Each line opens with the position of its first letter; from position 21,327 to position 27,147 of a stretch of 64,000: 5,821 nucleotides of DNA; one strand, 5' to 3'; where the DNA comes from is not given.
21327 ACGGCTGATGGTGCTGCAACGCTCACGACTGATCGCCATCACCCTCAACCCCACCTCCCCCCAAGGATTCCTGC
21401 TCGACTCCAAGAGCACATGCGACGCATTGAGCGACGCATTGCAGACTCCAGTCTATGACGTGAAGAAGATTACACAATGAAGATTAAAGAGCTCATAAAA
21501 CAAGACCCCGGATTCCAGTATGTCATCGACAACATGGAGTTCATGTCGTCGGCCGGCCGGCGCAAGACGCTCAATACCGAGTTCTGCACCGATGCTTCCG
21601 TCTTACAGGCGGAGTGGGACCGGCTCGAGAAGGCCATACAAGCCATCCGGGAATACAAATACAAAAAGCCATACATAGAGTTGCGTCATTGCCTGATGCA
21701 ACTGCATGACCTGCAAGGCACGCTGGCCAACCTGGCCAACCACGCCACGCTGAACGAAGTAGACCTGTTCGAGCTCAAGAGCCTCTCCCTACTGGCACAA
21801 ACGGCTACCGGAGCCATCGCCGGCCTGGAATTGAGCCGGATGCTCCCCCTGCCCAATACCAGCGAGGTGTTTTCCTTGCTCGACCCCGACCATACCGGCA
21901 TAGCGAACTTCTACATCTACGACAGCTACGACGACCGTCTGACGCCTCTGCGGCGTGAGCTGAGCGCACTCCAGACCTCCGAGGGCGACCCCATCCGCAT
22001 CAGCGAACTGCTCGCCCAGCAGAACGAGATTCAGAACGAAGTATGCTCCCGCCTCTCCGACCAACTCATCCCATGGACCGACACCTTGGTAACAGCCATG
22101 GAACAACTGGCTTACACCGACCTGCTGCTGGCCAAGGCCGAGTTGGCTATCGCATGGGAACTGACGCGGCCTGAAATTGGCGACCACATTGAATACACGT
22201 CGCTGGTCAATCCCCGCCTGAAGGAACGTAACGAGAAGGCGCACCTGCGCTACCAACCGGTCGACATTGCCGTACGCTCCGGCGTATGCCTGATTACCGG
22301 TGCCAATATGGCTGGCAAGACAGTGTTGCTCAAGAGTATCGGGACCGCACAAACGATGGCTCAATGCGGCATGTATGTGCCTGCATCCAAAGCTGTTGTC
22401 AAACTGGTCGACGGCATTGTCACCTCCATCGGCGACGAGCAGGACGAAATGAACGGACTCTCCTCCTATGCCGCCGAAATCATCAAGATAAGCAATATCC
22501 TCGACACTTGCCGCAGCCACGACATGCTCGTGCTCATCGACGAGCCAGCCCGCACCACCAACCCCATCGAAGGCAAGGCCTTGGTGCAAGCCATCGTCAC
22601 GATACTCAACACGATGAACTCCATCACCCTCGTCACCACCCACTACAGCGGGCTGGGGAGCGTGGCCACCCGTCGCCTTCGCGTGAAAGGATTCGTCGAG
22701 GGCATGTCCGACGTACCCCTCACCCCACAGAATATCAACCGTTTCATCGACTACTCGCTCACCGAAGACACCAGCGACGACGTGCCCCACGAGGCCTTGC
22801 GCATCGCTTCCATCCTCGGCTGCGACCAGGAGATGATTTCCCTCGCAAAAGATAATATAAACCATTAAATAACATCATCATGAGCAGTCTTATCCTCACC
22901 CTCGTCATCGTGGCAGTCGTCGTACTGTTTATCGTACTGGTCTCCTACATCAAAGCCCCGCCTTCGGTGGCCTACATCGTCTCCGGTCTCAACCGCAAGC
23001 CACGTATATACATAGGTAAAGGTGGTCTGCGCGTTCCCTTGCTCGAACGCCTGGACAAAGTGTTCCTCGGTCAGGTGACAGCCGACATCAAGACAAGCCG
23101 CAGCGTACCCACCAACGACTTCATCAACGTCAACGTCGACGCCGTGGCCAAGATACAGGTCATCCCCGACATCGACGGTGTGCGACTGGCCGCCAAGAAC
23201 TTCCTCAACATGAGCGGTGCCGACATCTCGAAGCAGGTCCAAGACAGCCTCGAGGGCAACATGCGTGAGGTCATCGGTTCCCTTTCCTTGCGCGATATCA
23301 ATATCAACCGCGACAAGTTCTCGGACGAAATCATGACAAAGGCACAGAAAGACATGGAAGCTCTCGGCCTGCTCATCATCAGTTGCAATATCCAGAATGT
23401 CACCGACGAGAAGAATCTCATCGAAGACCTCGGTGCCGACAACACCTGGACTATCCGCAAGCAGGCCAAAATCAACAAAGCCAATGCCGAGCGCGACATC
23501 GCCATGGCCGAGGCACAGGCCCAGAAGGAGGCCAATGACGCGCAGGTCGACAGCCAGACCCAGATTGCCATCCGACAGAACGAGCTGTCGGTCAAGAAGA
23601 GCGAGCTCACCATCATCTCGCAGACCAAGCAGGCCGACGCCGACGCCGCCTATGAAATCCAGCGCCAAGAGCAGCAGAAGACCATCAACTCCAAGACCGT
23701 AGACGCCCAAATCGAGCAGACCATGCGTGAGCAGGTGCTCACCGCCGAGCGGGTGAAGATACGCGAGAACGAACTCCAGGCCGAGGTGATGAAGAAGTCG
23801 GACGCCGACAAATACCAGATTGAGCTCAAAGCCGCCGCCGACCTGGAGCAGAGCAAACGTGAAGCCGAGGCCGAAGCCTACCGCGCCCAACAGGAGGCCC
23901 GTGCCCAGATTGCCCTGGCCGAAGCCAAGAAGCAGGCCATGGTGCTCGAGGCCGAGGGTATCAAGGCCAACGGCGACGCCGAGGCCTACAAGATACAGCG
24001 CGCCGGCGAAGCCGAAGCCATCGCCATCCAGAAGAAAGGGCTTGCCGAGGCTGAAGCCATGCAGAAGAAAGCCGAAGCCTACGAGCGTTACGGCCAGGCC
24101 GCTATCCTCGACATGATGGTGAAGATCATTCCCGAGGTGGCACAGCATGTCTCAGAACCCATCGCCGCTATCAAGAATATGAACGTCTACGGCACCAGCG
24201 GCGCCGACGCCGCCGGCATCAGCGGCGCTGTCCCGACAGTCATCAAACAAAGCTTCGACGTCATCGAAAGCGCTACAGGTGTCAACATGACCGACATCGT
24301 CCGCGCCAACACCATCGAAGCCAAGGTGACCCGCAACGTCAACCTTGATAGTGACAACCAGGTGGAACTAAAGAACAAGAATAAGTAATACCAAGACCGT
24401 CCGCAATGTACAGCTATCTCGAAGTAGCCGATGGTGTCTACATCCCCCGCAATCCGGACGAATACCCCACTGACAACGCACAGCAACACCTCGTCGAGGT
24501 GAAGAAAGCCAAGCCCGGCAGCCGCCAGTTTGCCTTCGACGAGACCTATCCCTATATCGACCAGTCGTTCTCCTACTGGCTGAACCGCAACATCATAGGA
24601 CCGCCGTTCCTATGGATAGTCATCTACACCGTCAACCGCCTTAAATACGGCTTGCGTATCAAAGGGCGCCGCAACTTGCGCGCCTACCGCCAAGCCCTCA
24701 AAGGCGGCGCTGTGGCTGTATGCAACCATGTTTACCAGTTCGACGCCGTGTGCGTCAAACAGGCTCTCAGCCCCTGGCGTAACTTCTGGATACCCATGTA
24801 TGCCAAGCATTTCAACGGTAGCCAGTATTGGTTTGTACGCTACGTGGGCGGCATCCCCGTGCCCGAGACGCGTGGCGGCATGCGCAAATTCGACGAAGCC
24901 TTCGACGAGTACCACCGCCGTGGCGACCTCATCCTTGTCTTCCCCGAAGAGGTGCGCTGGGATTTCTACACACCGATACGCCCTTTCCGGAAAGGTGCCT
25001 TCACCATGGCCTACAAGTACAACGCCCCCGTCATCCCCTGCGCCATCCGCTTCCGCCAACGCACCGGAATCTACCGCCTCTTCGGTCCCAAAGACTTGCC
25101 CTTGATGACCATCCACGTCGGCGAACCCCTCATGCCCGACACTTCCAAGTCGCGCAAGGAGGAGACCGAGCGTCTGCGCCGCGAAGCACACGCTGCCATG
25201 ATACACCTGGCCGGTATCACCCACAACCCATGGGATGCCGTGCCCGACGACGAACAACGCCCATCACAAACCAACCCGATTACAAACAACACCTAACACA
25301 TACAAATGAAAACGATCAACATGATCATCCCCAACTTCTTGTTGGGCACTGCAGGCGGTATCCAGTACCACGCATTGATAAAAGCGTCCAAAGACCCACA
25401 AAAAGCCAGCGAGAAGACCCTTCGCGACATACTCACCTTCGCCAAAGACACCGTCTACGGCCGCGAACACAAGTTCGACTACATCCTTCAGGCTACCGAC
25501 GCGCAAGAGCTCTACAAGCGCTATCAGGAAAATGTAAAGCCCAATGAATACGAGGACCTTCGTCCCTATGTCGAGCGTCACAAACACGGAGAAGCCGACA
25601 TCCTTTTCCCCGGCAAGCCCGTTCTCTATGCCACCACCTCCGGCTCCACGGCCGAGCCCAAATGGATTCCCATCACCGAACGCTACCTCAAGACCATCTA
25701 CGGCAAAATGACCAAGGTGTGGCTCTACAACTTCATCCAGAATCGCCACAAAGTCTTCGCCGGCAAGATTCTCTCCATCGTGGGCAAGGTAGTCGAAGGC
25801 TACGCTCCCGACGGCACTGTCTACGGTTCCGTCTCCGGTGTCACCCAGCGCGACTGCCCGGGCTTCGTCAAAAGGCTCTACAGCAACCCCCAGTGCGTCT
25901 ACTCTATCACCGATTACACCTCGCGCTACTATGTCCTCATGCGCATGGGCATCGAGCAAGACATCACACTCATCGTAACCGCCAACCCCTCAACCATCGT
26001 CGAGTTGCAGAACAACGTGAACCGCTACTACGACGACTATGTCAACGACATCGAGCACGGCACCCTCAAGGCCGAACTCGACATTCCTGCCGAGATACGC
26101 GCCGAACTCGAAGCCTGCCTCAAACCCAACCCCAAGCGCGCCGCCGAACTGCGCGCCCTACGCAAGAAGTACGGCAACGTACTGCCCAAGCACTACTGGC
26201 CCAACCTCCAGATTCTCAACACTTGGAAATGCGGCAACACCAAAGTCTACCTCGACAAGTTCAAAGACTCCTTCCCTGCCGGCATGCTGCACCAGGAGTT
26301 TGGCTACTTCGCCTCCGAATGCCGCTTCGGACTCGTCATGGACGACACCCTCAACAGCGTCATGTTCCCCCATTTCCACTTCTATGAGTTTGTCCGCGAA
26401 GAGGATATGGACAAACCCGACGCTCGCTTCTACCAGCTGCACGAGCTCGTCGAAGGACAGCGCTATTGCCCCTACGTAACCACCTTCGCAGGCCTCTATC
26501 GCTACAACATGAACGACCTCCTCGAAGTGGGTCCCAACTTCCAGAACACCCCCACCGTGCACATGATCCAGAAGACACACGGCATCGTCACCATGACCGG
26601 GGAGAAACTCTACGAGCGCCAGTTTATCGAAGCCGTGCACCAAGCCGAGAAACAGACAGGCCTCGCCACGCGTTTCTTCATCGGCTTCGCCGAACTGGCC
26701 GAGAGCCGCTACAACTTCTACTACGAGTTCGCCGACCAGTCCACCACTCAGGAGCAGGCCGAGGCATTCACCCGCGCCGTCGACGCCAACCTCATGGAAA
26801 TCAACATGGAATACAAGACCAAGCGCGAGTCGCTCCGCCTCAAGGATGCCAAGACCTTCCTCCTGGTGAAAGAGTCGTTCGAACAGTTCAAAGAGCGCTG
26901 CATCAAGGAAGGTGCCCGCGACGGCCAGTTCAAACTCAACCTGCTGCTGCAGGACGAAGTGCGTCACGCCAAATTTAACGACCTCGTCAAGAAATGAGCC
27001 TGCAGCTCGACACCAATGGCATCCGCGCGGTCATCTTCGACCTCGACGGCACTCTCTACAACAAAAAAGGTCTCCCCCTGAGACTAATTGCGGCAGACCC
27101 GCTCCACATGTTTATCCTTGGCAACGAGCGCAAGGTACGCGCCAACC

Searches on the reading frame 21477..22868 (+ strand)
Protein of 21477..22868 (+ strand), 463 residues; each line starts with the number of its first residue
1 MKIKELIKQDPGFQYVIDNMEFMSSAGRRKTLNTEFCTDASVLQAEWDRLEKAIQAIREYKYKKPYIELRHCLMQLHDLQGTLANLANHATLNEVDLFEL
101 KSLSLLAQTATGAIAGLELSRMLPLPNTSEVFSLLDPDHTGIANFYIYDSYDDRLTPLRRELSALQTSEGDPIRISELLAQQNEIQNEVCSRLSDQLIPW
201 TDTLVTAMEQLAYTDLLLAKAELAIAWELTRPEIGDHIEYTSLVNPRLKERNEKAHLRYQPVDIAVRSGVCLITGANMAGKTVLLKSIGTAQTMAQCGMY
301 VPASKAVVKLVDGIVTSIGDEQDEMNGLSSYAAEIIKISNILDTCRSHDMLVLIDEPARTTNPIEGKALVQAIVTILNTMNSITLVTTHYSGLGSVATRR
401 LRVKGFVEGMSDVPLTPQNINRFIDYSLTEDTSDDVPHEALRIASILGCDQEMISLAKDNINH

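Call 9: search_protein_families(library=pfam, proteins=[window:21477-22868:+])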
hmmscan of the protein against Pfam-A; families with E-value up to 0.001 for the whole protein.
window:21477-22868:+ (463 aa): 1 family
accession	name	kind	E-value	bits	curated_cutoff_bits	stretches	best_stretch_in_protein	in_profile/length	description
PF00488.27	MutS_V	-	2.5e-29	103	30.2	1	272-458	2-181/188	MutS domain V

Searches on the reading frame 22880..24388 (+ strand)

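Call 9: search_protein_families(library=pfam, proteins=[window:22880-24388:+])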
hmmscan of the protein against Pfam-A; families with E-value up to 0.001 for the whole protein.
window:22880-24388:+ (502 aa): 2 families
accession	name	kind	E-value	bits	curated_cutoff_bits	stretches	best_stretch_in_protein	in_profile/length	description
PF01145.31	Band_7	-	2.3e-20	73.8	23.6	1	26-204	3-175/176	SPFH domain / Band 7 family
PF15975.10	Flot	-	7.8e-08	32.9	27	1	368-454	3-90/124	Flotillin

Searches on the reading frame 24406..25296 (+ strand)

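Call 10: search_protein_families(library=pfam, proteins=[window:24406-25296:+])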
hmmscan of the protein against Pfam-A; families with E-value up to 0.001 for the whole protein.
window:24406-25296:+ (296 aa): 1 family
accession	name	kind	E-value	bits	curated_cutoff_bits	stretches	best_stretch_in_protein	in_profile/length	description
PF01553.26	Acyltransferase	-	1.6e-16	60.8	23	1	84-214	3-131/132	Acyltransferase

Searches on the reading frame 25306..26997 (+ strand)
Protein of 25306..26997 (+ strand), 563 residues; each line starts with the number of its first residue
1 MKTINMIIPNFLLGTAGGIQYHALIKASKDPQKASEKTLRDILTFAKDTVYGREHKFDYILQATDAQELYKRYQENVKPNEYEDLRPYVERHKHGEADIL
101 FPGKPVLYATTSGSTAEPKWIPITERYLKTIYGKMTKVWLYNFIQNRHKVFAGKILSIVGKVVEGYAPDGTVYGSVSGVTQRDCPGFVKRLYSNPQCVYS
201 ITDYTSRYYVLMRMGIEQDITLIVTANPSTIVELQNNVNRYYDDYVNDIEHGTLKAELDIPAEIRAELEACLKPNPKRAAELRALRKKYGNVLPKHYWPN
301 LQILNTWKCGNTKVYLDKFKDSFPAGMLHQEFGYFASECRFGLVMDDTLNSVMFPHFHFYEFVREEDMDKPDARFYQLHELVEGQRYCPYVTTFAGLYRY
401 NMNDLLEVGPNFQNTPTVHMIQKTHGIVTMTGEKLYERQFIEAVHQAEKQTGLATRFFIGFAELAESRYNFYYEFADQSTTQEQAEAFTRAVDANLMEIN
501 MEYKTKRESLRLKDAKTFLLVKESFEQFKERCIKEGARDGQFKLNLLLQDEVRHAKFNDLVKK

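Call 10: search_protein_families(library=pfam, proteins=[window:25306-26997:+])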
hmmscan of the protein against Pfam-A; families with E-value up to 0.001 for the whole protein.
window:25306-26997:+ (563 aa): 3 families
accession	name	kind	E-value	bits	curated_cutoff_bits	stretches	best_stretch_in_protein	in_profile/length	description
PF03321.19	GH3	-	1.8e-67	228.2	23.6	1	22-324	3-300/304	GH3 family N-terminal domain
PF23571.1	GH3_M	-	1.4e-18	67.2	23.6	1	352-423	2-75/75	GH3 family central domain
PF23572.1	GH3_C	-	3.4e-17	63.6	23.6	1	439-551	2-118/119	GH3 family C-terminal domain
